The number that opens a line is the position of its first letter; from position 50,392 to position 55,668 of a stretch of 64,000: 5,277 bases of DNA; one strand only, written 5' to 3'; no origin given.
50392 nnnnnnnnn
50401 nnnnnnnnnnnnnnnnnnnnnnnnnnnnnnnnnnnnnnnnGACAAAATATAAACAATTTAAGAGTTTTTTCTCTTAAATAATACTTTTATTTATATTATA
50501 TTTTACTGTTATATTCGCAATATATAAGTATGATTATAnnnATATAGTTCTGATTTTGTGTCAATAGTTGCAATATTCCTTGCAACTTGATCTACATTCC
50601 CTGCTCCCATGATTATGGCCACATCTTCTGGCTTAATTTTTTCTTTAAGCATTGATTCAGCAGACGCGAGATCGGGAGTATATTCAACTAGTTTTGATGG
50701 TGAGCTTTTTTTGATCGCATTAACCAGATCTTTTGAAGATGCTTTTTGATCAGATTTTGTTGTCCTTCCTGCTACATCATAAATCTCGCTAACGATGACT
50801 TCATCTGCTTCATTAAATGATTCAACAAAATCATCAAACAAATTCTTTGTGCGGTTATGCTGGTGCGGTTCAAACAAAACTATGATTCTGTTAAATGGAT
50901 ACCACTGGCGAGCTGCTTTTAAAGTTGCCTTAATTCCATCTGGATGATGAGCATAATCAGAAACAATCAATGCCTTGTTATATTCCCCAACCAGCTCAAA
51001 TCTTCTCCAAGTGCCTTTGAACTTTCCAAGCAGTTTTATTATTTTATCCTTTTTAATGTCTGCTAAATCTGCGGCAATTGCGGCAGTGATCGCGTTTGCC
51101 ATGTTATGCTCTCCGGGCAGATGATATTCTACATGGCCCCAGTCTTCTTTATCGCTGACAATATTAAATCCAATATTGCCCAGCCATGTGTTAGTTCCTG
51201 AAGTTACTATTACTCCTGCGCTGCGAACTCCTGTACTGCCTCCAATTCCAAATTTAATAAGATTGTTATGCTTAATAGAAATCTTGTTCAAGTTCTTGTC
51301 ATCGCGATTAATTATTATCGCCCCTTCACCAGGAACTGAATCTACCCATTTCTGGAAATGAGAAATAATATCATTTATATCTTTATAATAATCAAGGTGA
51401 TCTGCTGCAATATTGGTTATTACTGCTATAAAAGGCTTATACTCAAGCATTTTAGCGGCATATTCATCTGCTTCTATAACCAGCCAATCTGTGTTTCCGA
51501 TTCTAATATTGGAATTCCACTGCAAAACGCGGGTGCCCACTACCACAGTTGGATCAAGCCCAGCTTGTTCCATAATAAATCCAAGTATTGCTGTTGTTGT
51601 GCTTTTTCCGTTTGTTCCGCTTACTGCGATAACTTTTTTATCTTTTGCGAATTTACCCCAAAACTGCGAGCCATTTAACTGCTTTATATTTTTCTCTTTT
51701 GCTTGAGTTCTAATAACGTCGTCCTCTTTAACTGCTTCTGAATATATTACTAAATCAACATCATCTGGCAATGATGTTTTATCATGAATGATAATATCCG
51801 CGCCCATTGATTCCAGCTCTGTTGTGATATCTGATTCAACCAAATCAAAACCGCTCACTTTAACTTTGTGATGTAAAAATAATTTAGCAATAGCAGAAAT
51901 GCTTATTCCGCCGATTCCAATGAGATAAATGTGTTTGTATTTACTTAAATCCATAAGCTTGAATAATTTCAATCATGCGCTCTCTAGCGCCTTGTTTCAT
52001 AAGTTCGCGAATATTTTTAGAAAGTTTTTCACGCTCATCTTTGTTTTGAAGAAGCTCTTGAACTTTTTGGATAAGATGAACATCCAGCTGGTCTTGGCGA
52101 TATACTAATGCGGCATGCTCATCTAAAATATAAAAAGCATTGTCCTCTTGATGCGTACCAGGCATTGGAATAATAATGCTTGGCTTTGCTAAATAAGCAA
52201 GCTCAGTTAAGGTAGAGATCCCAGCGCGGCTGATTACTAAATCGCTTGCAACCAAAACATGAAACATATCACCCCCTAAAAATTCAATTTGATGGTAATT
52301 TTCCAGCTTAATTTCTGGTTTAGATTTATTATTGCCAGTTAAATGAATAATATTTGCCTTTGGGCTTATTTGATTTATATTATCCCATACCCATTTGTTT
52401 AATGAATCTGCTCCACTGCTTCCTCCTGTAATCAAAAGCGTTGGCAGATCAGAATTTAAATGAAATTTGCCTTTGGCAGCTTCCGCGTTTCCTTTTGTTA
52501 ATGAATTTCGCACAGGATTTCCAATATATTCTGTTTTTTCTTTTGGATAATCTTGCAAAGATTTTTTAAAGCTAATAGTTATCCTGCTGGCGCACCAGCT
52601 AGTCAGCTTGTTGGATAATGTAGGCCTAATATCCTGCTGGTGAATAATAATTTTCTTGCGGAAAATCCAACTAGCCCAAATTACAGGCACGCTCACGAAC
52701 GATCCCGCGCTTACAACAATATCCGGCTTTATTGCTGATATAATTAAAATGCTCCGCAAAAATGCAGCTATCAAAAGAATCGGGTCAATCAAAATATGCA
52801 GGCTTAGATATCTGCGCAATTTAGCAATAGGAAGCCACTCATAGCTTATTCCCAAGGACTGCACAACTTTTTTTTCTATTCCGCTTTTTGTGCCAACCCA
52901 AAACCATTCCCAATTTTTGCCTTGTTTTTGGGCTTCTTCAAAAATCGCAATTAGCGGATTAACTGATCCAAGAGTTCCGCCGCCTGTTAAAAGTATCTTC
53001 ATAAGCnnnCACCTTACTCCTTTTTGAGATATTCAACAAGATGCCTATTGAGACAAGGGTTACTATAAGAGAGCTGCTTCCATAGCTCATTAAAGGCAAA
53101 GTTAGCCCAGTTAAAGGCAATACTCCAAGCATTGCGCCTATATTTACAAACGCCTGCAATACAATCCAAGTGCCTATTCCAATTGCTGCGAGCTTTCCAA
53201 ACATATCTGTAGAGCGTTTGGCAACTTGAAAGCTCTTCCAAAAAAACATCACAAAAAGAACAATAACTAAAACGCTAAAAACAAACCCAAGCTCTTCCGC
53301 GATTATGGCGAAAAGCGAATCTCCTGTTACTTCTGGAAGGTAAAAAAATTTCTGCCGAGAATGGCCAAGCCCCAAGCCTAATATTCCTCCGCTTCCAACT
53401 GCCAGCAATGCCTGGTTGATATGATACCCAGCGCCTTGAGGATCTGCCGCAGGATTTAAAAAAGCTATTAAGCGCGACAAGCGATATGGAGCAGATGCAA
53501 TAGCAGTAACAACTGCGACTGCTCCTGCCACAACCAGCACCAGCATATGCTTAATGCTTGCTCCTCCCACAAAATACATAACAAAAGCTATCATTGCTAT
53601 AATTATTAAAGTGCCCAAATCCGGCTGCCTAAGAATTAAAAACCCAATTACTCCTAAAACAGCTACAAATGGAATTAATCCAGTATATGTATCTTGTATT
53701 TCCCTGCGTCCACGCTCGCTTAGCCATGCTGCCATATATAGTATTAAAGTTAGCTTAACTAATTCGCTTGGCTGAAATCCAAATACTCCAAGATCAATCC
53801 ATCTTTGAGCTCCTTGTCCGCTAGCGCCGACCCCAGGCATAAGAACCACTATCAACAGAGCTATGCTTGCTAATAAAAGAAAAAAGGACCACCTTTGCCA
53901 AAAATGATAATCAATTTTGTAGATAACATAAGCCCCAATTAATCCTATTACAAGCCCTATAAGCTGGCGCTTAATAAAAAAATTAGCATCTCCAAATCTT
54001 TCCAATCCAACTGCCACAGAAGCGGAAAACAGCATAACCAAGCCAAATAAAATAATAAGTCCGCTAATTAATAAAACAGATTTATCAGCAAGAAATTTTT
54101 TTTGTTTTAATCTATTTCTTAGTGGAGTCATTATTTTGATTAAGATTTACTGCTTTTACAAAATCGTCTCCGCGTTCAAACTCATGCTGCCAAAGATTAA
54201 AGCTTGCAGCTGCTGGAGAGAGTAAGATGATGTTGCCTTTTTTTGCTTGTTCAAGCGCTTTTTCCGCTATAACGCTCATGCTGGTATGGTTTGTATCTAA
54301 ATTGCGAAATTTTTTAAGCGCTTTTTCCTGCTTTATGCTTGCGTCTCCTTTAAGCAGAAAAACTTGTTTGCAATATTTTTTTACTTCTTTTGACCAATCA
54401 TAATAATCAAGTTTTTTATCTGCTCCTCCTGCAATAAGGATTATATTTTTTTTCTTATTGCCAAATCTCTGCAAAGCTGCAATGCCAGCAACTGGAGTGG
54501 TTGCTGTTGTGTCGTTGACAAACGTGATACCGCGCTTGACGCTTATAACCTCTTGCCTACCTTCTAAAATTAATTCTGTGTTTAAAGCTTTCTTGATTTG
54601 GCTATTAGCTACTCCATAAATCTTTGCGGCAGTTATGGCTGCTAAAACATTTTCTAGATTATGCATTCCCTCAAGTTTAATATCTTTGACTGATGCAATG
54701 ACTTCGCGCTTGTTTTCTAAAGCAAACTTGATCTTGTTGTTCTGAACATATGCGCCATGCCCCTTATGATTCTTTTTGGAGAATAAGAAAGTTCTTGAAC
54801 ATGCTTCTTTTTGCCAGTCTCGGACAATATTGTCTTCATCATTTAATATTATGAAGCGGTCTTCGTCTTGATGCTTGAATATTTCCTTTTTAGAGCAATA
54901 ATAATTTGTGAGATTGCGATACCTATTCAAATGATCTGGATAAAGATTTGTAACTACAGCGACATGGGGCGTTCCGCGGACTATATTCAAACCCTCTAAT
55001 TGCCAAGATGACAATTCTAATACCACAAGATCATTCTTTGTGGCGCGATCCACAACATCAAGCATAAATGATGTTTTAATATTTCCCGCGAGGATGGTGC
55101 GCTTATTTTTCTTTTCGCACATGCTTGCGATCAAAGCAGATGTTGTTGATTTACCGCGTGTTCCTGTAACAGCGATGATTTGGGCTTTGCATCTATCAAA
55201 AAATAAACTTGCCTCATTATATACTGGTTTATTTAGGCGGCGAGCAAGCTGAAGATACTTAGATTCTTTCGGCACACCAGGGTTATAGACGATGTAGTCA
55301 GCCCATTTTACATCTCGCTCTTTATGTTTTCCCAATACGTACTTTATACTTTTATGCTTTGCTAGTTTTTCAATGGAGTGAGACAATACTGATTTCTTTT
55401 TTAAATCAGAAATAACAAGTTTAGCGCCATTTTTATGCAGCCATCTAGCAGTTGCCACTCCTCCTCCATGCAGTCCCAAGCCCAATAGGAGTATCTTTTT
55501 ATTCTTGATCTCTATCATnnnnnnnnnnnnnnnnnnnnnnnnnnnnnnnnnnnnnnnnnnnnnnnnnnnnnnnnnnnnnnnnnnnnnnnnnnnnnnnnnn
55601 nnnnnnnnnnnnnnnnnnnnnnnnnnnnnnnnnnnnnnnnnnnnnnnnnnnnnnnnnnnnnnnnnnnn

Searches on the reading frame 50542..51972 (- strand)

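Call 53: search_protein_families(library=pfam, proteins=[window:50542-51972:-], max_evalue=0.0001)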
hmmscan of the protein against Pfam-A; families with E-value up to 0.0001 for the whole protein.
window:50542-51972:- (477 aa): 3 families
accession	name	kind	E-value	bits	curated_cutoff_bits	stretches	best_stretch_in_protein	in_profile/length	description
PF08245.18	Mur_ligase_M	-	1.2e-24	87.8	24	1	117-301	1-200/200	Mur ligase middle domain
PF02875.26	Mur_ligase_C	-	6.3e-23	82.4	28.4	1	323-458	1-127/127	Mur ligase, glutamate ligase domain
PF01225.30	Mur_ligase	-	6.7e-15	55.7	21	1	14-112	1-94/95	Mur ligase family, catalytic domain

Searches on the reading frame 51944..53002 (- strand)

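Call 53: search_protein_families(library=pfam, proteins=[window:51944-53002:-], max_evalue=0.0001)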
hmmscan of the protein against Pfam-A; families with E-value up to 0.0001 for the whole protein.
window:51944-53002:- (353 aa): 2 families
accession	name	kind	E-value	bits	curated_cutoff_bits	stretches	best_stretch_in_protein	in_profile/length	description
PF04101.22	Glyco_tran_28_C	-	7.1e-28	98.2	22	1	188-332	1-156/166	Glycosyltransferase family 28 C-terminal domain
PF03033.26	Glyco_transf_28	-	2.6e-27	96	26.2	1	3-142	1-138/139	Glycosyltransferase family 28 N-terminal domain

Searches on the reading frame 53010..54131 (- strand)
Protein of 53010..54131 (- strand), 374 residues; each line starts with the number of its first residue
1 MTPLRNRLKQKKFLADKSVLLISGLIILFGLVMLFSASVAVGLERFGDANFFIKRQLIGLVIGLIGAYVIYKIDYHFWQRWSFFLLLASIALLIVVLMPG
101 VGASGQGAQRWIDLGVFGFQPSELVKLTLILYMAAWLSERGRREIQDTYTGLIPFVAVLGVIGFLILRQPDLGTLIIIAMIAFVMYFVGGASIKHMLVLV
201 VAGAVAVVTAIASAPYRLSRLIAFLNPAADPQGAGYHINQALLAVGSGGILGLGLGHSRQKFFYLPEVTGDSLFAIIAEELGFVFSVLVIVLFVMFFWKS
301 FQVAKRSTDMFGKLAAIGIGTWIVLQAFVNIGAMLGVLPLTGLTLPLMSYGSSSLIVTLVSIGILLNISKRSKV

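Call 53: search_protein_families(library=pfam, proteins=[window:53010-54131:-], max_evalue=0.0001)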
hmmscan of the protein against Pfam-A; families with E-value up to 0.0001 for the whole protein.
window:53010-54131:- (374 aa): 1 family
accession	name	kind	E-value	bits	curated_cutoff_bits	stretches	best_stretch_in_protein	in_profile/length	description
PF01098.24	FTSW_RODA_SPOVE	-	1.8e-108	363.1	26.4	1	19-373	4-355/356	Cell cycle protein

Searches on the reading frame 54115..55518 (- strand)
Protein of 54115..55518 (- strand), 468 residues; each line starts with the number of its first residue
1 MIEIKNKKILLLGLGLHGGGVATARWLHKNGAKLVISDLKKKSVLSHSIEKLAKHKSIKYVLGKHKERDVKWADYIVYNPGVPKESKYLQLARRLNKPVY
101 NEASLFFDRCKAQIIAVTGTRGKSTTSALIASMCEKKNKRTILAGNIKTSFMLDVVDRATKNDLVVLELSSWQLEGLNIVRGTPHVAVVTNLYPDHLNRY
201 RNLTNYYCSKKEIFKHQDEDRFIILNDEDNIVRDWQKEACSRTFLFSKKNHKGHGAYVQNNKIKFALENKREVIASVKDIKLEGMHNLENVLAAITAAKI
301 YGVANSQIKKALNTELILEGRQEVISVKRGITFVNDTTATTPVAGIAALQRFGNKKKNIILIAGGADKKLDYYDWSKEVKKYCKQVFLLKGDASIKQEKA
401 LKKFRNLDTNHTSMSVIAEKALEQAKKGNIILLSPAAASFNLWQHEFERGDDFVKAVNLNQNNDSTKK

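Call 53: search_protein_families(library=pfam, proteins=[window:54115-55518:-], max_evalue=0.0001)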
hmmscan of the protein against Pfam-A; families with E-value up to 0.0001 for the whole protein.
window:54115-55518:- (468 aa): 3 families
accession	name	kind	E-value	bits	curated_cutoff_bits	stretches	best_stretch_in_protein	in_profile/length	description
PF08245.18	Mur_ligase_M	-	2.2e-31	109.8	24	1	117-298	1-200/200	Mur ligase middle domain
PF02875.26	Mur_ligase_C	-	4.2e-11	44.2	28.4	1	320-436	1-126/127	Mur ligase, glutamate ligase domain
PF21799.2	MurD-like_N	-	3.2e-09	37.4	27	1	7-99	1-86/88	Mur ligase MurD-like, N-terminal domain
